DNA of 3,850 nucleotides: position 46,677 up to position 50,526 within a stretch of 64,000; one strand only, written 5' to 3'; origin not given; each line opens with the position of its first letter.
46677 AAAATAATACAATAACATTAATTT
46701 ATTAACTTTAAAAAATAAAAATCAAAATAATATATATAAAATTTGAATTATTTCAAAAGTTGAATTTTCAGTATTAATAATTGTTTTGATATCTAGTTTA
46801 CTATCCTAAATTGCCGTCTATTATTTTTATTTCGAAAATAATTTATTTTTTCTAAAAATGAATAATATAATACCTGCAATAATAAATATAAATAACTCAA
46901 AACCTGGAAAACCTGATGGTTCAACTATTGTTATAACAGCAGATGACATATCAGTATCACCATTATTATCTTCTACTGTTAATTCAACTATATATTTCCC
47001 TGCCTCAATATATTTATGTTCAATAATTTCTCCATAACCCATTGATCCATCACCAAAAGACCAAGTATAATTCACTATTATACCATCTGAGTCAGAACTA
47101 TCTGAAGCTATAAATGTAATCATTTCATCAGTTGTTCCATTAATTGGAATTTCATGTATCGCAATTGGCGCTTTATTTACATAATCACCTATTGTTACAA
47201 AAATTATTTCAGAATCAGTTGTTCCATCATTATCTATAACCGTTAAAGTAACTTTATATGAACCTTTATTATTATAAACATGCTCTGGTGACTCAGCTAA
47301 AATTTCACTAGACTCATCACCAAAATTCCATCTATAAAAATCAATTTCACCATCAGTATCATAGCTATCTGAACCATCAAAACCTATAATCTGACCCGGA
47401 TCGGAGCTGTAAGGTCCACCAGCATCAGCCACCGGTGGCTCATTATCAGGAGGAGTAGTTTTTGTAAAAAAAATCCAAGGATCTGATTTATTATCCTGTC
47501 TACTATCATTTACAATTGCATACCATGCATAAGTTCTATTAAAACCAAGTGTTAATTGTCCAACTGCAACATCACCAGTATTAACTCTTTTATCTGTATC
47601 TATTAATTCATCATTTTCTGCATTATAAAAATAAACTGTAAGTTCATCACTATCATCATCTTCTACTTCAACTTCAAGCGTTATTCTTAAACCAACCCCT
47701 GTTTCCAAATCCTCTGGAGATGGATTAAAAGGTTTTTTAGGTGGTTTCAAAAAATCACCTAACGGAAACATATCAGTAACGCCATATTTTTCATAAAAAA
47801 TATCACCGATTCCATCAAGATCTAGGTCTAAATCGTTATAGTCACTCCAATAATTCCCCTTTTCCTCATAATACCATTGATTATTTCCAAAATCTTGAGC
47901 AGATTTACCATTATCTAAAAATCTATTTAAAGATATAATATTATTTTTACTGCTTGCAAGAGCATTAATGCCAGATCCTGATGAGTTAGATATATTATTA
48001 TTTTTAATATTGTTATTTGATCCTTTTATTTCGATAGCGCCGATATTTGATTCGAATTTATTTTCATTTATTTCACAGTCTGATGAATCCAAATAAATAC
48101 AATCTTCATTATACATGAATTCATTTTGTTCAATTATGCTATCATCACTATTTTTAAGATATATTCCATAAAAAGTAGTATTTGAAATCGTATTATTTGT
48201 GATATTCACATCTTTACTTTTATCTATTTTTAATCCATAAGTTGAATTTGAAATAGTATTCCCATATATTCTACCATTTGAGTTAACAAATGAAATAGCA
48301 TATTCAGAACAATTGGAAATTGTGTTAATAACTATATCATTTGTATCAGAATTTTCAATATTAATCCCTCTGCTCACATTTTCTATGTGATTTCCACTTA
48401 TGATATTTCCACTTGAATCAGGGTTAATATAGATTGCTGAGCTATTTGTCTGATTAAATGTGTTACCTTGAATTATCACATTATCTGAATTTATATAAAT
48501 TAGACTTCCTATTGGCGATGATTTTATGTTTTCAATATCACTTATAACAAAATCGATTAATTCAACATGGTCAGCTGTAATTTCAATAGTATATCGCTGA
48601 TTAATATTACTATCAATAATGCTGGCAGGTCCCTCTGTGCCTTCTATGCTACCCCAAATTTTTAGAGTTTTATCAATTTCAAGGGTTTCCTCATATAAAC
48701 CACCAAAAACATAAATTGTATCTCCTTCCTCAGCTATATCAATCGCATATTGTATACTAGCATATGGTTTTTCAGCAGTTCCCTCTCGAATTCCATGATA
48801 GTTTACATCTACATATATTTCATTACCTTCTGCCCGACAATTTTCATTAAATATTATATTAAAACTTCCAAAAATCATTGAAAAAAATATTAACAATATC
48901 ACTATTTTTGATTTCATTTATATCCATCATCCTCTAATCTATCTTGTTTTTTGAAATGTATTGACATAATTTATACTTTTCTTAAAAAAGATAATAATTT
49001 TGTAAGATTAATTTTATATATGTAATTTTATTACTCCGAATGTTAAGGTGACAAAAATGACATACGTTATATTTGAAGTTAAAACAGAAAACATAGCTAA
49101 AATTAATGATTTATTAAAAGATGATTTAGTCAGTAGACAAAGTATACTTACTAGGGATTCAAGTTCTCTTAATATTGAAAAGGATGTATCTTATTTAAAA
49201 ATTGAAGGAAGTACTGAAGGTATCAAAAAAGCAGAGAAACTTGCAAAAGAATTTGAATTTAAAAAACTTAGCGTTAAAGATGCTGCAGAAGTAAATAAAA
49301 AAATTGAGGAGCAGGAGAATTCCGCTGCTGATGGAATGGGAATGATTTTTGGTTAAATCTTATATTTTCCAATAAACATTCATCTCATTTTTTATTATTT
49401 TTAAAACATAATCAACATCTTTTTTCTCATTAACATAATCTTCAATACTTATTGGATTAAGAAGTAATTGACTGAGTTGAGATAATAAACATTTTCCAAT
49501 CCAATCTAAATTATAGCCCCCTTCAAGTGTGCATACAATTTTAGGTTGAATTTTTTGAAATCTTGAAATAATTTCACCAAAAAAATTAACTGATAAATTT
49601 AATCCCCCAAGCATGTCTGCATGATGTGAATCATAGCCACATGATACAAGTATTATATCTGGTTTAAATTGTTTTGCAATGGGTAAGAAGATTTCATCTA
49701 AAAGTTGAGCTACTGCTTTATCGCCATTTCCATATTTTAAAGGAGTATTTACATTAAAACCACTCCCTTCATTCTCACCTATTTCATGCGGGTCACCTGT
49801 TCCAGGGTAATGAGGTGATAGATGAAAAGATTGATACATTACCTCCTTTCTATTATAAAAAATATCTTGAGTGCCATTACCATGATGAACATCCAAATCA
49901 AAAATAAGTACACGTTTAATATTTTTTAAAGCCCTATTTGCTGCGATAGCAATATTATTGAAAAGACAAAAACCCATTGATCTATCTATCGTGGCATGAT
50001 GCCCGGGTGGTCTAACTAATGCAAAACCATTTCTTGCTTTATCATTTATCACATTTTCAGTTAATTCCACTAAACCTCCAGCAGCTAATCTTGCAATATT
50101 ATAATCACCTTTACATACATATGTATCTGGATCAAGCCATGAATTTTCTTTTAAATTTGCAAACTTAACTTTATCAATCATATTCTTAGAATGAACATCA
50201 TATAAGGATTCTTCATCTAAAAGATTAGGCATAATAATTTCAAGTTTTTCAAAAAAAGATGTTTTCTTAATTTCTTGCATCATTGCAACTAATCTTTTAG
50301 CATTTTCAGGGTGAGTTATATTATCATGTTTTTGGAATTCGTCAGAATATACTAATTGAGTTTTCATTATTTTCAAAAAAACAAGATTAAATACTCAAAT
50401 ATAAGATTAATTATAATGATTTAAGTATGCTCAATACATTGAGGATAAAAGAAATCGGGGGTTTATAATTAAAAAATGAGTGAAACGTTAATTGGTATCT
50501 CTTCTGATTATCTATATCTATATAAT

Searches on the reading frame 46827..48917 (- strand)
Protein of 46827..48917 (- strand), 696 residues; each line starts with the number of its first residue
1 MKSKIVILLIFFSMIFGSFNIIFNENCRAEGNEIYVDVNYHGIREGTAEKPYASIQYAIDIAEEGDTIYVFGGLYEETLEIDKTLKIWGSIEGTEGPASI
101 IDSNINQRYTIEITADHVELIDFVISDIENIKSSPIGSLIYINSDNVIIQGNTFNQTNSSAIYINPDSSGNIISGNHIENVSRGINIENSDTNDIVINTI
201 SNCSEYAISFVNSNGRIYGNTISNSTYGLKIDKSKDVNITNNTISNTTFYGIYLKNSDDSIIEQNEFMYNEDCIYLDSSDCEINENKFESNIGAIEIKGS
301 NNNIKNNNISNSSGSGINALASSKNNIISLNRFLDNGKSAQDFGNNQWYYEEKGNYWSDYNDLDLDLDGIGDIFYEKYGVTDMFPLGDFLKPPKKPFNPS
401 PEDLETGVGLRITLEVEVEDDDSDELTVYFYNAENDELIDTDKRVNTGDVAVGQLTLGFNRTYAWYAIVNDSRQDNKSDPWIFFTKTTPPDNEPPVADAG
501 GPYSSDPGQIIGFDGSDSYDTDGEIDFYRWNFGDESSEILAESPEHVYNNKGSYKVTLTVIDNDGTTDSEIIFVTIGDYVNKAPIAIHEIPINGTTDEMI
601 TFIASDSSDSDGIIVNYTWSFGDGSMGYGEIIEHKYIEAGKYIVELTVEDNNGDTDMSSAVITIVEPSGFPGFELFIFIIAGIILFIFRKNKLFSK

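Call 69: search_protein_families(library=pfam, proteins=[window:46827-48917:-], max_evalue=0.00001)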
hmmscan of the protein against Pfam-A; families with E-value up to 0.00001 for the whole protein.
window:46827-48917:- (696 aa): 5 families
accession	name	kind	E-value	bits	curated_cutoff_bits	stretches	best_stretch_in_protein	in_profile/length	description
PF18911.6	PKD_4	-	1.9e-42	143.6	27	2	492-570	1-78/85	PKD domain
PF13229.12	Beta_helix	-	6.7e-32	110.7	25.9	3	184-296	25-143/158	Right handed beta helix region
PF05048.19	NosD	-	1.6e-27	96.8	23.6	2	212-361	46-211/212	Periplasmic copper-binding protein (NosD)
PF00801.26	PKD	-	9.9e-25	86.8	23.5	2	597-659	14-76/80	PKD domain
PF22352.2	K319L-like_PKD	-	2.1e-11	44.1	27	0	598-664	12-84/84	K319L-like, PKD domain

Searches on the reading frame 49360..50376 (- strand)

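Call 69: search_protein_families(library=pfam, proteins=[window:49360-50376:-], max_evalue=0.00001)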
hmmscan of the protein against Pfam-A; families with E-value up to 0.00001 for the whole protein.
window:49360-50376:- (338 aa): 1 family
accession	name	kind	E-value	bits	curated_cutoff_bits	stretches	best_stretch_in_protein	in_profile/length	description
PF00850.24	Hist_deacetyl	-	2.6e-87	293.4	27.9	1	22-301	1-295/298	Histone deacetylase domain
